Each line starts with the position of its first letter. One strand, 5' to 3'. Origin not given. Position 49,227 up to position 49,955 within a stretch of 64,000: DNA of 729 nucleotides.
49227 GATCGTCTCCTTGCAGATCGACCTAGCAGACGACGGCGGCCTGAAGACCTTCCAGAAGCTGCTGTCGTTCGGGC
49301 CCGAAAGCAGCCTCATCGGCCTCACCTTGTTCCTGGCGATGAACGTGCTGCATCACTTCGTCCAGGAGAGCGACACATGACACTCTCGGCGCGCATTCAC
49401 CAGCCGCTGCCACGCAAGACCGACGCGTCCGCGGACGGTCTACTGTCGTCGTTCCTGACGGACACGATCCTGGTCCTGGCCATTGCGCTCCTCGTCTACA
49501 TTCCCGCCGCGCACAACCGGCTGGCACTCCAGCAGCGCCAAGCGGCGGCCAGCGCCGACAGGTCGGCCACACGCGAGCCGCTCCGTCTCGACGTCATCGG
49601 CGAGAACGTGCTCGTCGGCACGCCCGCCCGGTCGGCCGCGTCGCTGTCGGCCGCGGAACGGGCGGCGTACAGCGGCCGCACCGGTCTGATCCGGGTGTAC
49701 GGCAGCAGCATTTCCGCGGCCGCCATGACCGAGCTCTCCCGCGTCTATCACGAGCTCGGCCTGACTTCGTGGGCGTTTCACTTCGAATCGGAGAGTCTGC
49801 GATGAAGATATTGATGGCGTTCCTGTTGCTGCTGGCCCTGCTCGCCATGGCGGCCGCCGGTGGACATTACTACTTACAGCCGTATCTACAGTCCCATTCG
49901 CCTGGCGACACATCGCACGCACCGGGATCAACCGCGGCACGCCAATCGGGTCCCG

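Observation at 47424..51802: Seven-gene overlapping operon predicted to build an envelope-spanning, possibly PMF-driven complex on a mobile island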

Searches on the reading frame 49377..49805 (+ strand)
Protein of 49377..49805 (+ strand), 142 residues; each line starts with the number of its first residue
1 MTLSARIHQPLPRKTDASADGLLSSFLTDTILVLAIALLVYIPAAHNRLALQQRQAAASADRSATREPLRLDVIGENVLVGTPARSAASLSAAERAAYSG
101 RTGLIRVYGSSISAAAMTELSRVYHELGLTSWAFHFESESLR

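Call 4: search_protein_families(library=pfam, proteins=[window:49377-49805:+], max_evalue=1)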
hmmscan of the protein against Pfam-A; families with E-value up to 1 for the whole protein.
window:49377-49805:+ (142 aa): 0 families

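Call 5: search_protein_families(library=ncbifam, proteins=[window:49377-49805:+], max_evalue=1)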
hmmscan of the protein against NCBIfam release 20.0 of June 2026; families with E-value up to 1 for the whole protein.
window:49377-49805:+ (142 aa): 0 families

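Call 6: search_protein_families(library=padloc, proteins=[window:49377-49805:+], max_evalue=1)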
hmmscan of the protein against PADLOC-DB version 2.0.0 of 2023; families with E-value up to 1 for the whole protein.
window:49377-49805:+ (142 aa): 0 families

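Call 10: find_homologous_proteins(query=window:49377-49802:+, max_evalue=0.01)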
Query window:49377-49802:+ (142 aa): 2 proteins with E <= 0.01 among 594 candidates.
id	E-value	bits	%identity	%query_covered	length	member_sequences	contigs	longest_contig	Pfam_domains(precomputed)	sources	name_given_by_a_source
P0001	6.6e-81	286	100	100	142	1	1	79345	-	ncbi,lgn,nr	ncbi:MAG: hypothetical protein HY657_09475 [Acidobacteria bacterium]|nr:hypothetical protein [Acidob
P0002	2.5e-36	142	69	73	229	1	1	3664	PF07995.18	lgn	-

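Call 13: find_encoding_contigs(protein=P0002, flank=10000)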
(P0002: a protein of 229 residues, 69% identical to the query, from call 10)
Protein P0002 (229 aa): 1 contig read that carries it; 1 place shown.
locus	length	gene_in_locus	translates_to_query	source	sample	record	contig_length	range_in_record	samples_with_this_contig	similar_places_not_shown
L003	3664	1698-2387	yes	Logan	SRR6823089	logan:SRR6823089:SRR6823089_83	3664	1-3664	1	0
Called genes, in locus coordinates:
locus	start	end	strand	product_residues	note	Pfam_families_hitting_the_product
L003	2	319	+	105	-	?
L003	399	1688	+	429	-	PF11700:ATG22, PF07690:MFS_1, PF13347:MFS_2 (weak), PF07690:MFS_1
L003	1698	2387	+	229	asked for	PF07995:GSDH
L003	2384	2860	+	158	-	-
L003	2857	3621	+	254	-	-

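Call 34: search_protein_representatives(protein=window:49377-49802:+)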
Query: 142 residues. Proteins with E-value up to 0.001 (for the whole library): 5; up to 1e-10: 3; up to 1e-30: 1. The best 5 are listed.
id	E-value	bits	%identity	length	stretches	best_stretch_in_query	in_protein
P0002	8.0e-37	142.1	68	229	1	36-140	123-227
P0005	9.2e-26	106.4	48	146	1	18-139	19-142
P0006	3.3e-25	104.6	49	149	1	14-138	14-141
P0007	3.2e-09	53.0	31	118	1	24-139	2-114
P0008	1.9e-07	47.3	31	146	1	11-138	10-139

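Call 36: find_encoding_contigs(protein=P0005, flank=10000)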
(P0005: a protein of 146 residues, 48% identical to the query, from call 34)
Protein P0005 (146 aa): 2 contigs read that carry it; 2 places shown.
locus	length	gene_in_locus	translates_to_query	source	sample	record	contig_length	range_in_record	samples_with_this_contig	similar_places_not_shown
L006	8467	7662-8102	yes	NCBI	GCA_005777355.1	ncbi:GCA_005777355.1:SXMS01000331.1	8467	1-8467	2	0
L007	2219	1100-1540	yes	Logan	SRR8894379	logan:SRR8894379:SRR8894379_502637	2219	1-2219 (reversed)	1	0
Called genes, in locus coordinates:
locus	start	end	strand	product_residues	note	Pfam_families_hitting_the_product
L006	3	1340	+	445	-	?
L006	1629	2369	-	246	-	PF00005:ABC_tran, PF13304:AAA_21 (faint)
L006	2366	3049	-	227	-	PF00528:BPD_transp_1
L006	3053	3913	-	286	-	PF00497:SBP_bac_3, PF10613:Lig_chan-Glu_bd (weak)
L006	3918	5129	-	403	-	PF00497:SBP_bac_3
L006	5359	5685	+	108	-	-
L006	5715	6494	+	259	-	-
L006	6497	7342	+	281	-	-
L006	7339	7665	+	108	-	-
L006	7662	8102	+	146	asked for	-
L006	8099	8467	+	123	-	?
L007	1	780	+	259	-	?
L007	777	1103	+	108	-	-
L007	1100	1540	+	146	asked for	-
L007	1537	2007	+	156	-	-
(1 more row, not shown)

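Call 37: find_encoding_contigs(protein=P0006, flank=10000)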
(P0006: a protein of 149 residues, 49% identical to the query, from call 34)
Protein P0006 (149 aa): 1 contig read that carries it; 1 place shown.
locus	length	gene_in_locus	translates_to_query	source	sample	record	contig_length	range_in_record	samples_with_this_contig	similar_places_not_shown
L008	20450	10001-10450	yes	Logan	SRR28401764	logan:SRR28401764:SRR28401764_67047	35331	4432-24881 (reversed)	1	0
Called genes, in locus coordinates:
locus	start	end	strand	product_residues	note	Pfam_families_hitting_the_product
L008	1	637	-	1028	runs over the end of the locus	-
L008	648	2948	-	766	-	PF02310:B12-binding (faint), PF04055:Radical_SAM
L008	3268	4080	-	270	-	PF00005:ABC_tran, PF02463:SMC_N (weak), PF13304:AAA_21 (faint)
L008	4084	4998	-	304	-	PF02653:BPD_transp_2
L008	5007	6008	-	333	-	PF04392:ABC_sub_bind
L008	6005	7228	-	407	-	PF00155:Aminotran_1_2, PF01053:Cys_Met_Meta_PP (weak)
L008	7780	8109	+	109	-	-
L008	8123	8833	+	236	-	-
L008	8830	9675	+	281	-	-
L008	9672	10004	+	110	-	-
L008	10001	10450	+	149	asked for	-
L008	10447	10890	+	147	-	-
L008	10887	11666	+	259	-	-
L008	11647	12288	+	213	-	PF01464:SLT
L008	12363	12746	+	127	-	-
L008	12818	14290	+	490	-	PF04055:Radical_SAM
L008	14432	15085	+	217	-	PF13469:Sulfotransfer_3, PF00685:Sulfotransfer_1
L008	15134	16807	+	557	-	PF00753:Lactamase_B, PF12706:Lactamase_B_2 (weak), PF22505:RNase_J_b_CASP, PF07521:RMMBL, PF17770:RNase_J_C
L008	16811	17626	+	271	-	PF02668:TauD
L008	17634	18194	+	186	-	PF01583:APS_kinase, PF13671:AAA_33 (weak)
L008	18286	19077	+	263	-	-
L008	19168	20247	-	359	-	PF03993:DUF349 (weak)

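Call 38: find_encoding_contigs(protein=P0007, flank=10000)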
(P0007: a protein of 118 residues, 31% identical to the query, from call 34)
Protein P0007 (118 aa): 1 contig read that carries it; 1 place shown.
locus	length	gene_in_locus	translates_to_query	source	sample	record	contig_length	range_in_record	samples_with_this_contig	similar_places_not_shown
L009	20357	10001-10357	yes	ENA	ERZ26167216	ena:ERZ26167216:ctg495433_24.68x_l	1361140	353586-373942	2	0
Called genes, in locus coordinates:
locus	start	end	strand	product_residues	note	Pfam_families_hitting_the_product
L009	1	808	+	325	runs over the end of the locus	PF13737:DDE_Tnp_1_5, PF01609:DDE_Tnp_1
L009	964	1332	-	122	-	PF13701:DDE_Tnp_1_4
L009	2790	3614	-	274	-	PF05175:MTS (faint), PF13489:Methyltransf_23 (weak), PF13847:Methyltransf_31 (weak), PF08241:Methyltransf_11, PF08242:Methyltransf_12, PF13649:Methyltransf_25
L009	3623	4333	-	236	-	PF00005:ABC_tran, PF13304:AAA_21 (faint)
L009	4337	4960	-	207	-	PF00528:BPD_transp_1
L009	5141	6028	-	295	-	PF00497:SBP_bac_3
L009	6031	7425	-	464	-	-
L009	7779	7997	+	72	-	-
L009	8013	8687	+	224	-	-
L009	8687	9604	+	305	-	-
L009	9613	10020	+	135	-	-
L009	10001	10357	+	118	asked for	-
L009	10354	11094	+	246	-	-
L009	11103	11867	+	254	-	-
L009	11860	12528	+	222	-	PF01464:SLT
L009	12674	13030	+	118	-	-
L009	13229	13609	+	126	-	-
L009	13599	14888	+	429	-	PF00112:Peptidase_C1 (faint)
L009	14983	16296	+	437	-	PF04480:DUF559 (faint), PF18741:MTES_1575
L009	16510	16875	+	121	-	PF01527:HTH_Tnp_1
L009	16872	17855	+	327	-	PF13384:HTH_23, PF13518:HTH_28, PF13551:HTH_29 (weak), PF13565:HTH_32, PF00665:rve, PF13683:rve_3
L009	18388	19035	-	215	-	PF00717:Peptidase_S24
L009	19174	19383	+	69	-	PF01381:HTH_3 (faint), PF13560:HTH_31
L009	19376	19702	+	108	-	-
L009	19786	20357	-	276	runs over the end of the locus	PF13276:HTH_21, PF00665:rve, PF13610:DDE_Tnp_IS240 (weak), PF13683:rve_3, PF13333:rve_2 (weak)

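Call 39: find_encoding_contigs(protein=P0008, flank=10000)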
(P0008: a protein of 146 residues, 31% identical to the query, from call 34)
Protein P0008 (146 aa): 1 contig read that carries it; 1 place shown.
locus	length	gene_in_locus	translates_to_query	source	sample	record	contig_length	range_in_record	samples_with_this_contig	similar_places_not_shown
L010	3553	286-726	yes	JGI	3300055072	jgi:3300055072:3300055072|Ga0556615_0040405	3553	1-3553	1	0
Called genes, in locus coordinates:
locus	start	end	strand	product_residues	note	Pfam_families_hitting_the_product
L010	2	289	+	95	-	?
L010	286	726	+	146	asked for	-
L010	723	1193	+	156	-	-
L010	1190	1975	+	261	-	-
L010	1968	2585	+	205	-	PF01464:SLT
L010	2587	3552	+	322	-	?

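Call 41: predict_structure(protein=window:49377-49802:+)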
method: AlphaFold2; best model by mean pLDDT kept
length: 142 residues; sequences in the alignment: 1
mean_pLDDT: 73.0   pTM: 0.46
mean pLDDT of the five models: 73.0, 68.6, 66.1, 57.7, 53.9
residues with pLDDT >= 90: 12; 70-90: 74; 50-70: 38; < 50: 18
segments of 3 or more residues with pLDDT < 50: 1-6, 8-16
pLDDT, mean of each block of 10 residues (from residue 1): 44 48 70 80 63 58 64 88 83 87 86 88 90 78 48
secondary structure, 60 per line:
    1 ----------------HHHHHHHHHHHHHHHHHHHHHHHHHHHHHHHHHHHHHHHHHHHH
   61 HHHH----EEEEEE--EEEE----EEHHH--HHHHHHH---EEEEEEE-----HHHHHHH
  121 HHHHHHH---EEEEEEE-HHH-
elements in order: H17-64 E69-74 E77-80 H92-98 E102-108 H114-127 E131-137

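Call 45: search_solved_structures(query=A3, max_evalue=10, show_alignments=3)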
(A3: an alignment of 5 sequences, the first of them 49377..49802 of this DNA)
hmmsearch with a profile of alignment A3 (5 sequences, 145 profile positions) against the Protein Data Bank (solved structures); distinct sequences matched with E-value up to 10: 1.
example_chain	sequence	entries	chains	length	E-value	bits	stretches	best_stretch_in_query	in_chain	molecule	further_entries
5ch4_Y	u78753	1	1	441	0.96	12.6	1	21-75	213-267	Protein translocase subunit SecY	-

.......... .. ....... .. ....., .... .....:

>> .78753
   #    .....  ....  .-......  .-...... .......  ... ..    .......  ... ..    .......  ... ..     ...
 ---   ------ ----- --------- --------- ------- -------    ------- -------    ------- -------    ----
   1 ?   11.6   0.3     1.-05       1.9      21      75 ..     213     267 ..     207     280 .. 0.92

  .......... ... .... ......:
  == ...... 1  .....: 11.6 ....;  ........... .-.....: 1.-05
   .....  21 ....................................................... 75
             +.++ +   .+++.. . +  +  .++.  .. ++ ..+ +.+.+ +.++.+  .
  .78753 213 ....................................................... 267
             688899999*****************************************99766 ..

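Call 47: fold_search(model_id=the predicted structure, library=pdb)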
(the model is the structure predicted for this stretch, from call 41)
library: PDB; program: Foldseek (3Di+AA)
matches with E <= 10: 707; with E <= 0.001: 0
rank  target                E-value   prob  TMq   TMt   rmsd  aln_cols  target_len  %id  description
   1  8vgc_A                9.8e-03  1.00  0.39  0.66   3.1        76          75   16  Complex of ExbD with D-box peptide: Orthorhombic form (released 2024-02-14)
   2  5by4                  1.0e-01  0.96  0.39  0.50   3.5        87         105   14  Structure and function of the Escherichia coli Tol-Pal stator protein TolR (released 2015-09-16)
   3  7tid_E                2.3e-01  0.13  0.21  0.11   8.4        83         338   11  Structure of the yeast clamp loader (Replication Factor C RFC) bound to the sliding clamp (Proliferating Cell Nuclear  (released 2022-02-16)
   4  5b3h_D                2.6e-01  0.30  0.27  0.13  12.7        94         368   16  The crystal structure of the JACKDAW/IDD10 bound to the heterodimeric SHR-SCR complex (released 2017-03-01)
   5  1xng_A                2.6e-01  0.20  0.24  0.15   9.0       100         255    8  Crystal Structure of NH3-dependent NAD+ synthetase from Helicobacter pylori (released 2005-04-05)
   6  9kvx_A                2.6e-01  0.20  0.22  0.12  12.3        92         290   10  Cryo-EM structure of SLC30A10 in Mn2+-bound state, determined in inward-facing conformation (released 2025-10-15)
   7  3w4s_B                2.8e-01  0.11  0.17  0.11   9.1        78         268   14  Myo-inositol kinase from Thermococcus kodakarensis (released 2013-06-12)
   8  5lu6_B                3.4e-01  0.16  0.23  0.18  15.9       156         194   12  Heptose isomerase mutant - H64Q (released 2017-12-06)
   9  8v4j                  3.6e-01  0.18  0.25  0.20  17.6       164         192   13  Phosphoheptose isomerase GMHA from Burkholderia pseudomallei bound to inhibitor Mut148233 (released 2023-12-13)
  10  3go6_A                3.6e-01  0.10  0.19  0.11   9.4        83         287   12  Crystal Structure of M. tuberculosis ribokinase (Rv2436) in complex with ribose and AMP-PNP (released 2010-03-31)
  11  8v2t                  3.9e-01  0.16  0.25  0.20  18.5       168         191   14  Phosphoheptose isomerase GMHA from Burkholderia pseudomallei bound to inhibitor Mut148591 (released 2023-12-06)
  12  9q0y_A                5.4e-01  0.21  0.27  0.04   5.4        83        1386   16  Asymmetric syNOS (released 2026-01-14)
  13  9q15_A                5.4e-01  0.21  0.27  0.04   5.4        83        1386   16  syNOS Asymmetric Locked State (Composite) (released 2026-01-14)
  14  5lu6_A                5.8e-01  0.14  0.24  0.19  15.6       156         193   12  Heptose isomerase mutant - H64Q (released 2017-12-06)
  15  5ztb_B                5.8e-01  0.07  0.16  0.10  10.3       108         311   10  Structure of Sulfurtransferase (released 2019-06-12)
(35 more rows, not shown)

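Call 62: search_protein_families(library=pfam, alignment_id=A3, max_evalue=10)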
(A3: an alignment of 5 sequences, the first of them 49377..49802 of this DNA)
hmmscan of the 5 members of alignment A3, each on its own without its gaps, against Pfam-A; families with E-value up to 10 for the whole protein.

A. member 1, window:49377-49802:+ (142 aa): 0 families

B. families by the number of members that match (of 5 scanned): 2 families
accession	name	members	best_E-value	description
PF20064.4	DUF6463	1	0.2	Family of unknown function (DUF6463)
PF09684.15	Tail_P2_I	1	0.36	Phage tail protein (Tail_P2_I)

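Call 77: list_cluster_members(proteins=[P0005, P0006, P0007, P0008, P0002])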
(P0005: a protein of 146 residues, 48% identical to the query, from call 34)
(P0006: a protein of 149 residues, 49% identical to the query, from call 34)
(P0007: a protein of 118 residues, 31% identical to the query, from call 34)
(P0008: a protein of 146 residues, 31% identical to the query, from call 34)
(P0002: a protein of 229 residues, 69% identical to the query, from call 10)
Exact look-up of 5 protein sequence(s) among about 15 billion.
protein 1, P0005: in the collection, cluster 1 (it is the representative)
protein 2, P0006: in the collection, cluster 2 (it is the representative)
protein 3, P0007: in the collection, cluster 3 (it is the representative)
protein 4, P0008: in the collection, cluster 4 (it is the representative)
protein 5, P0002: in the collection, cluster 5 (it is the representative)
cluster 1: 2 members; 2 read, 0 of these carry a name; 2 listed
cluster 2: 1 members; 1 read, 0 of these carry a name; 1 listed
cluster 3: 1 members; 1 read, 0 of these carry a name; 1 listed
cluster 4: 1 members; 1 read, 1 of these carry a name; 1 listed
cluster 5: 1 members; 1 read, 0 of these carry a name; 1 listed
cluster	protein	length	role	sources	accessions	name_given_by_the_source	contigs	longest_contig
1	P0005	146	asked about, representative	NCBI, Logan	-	-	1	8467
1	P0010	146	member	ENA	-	-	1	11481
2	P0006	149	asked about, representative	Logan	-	-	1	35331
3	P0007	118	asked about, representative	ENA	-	-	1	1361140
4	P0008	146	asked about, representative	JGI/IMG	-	hypothetical protein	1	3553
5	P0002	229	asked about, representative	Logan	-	-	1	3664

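Call 79: find_encoding_contigs(protein=P0010, flank=10000)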
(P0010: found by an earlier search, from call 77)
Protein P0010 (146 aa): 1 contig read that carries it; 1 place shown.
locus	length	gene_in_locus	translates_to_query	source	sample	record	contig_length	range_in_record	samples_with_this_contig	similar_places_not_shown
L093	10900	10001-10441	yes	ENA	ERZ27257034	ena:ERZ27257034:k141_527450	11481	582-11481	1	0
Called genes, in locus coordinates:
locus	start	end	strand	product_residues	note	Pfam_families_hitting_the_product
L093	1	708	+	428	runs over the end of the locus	?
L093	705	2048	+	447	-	PF07586:HXXSHH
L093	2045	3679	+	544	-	PF23745:ANK_LRRK2 (faint), PF00023:Ank (faint), PF12796:Ank_2, PF13606:Ank_3 (faint), PF13857:Ank_5 (weak), PF12796:Ank_2, PF13637:Ank_4, PF12796:Ank_2 (weak)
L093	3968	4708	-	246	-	PF00005:ABC_tran, PF13304:AAA_21 (faint)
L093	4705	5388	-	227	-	PF00528:BPD_transp_1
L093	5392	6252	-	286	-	PF00497:SBP_bac_3, PF10613:Lig_chan-Glu_bd (weak)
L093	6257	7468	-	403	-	PF00497:SBP_bac_3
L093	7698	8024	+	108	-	-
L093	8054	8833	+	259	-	-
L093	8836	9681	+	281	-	-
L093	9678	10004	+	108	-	-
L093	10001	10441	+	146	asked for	-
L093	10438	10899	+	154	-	?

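Call 83: search_dna_similar(query=window:49377-49802:+, collection=plasmids, mode=protein, max_evalue=0.01, max_rows=10)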
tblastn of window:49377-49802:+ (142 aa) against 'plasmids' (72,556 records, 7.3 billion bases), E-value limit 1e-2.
No match.

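Call 84: search_dna_similar(query=window:49377-49802:+, collection=phages, mode=protein, max_evalue=0.01, max_rows=10)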
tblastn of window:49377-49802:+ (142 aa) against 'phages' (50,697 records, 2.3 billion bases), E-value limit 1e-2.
No match.

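Call 85: find_related_loci(query=A3, collection=viral_contigs, flank=8000)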
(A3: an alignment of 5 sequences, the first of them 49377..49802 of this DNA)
Query A3 (142 aa) in viral_contigs; peptide patterns used: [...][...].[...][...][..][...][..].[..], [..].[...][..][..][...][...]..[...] (x = any residue, [..] = any of these).
50 stretches matched a pattern, but none encodes a relative of the query by tblastn (E <= 1e-3).

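Call 91: search_protein_families(library=phrogs, proteins=[window:49377-49805:+], max_evalue=0.1)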
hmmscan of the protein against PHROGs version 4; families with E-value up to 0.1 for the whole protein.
window:49377-49805:+ (142 aa): 0 families

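Call 92: search_protein_families(library=pfam, proteins=[L008:8123-8833:+, L009:8013-8687:+, L008:8830-9675:+, L009:8687-9604:+, L008:10447-10890:+, L009:10354-11094:+, L010:723-1193:+, L008:10887-11666:+, L009:11103-11867:+, L010:1190-1975:+], max_evalue=1)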
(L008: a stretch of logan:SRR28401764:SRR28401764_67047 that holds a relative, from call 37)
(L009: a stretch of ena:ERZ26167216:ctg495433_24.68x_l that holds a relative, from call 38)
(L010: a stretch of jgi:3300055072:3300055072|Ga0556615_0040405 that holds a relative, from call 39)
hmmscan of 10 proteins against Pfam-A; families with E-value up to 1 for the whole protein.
L008:8123-8833:+ (236 aa): 1 family
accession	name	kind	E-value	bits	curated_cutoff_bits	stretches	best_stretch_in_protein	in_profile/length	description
PF25501.1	DUF7914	-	0.0056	15.8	27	1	83-124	164-205/403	Domain of unknown function (DUF7914)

L009:8013-8687:+ (224 aa): 0 families

L008:8830-9675:+ (281 aa): 1 family
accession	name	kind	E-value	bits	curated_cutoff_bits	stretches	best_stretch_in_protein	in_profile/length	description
PF15233.11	SYCE1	-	0.49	10.9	27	0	158-203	2-47/152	Synaptonemal complex central element protein 1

L009:8687-9604:+ (305 aa): 4 families
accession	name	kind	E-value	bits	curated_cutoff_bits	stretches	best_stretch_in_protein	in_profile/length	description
PF18915.5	DUF5667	-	0.096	13.5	27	0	67-109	50-91/99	Domain of unknown function (DUF5667)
PF03464.20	eRF1_2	-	0.12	13.1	27.1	1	194-266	15-87/133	eRF1 domain 2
PF17380.7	DUF5401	-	0.14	10.6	25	1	198-241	323-365/721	Family of unknown function (DUF5401)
PF04087.19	DUF389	-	0.29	11.6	23.9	1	6-48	69-110/137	Domain of unknown function (DUF389)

L008:10447-10890:+ (147 aa): 0 families

L009:10354-11094:+ (246 aa): 1 family
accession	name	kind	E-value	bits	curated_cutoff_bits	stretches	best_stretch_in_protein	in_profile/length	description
PF24847.1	DUF7722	-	0.14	13.2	26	1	101-119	4-22/46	Domain of unknown function (DUF7722)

L010:723-1193:+ (156 aa): 0 families

L008:10887-11666:+ (259 aa): 0 families

L009:11103-11867:+ (254 aa): 0 families

L010:1190-1975:+ (261 aa): 0 families
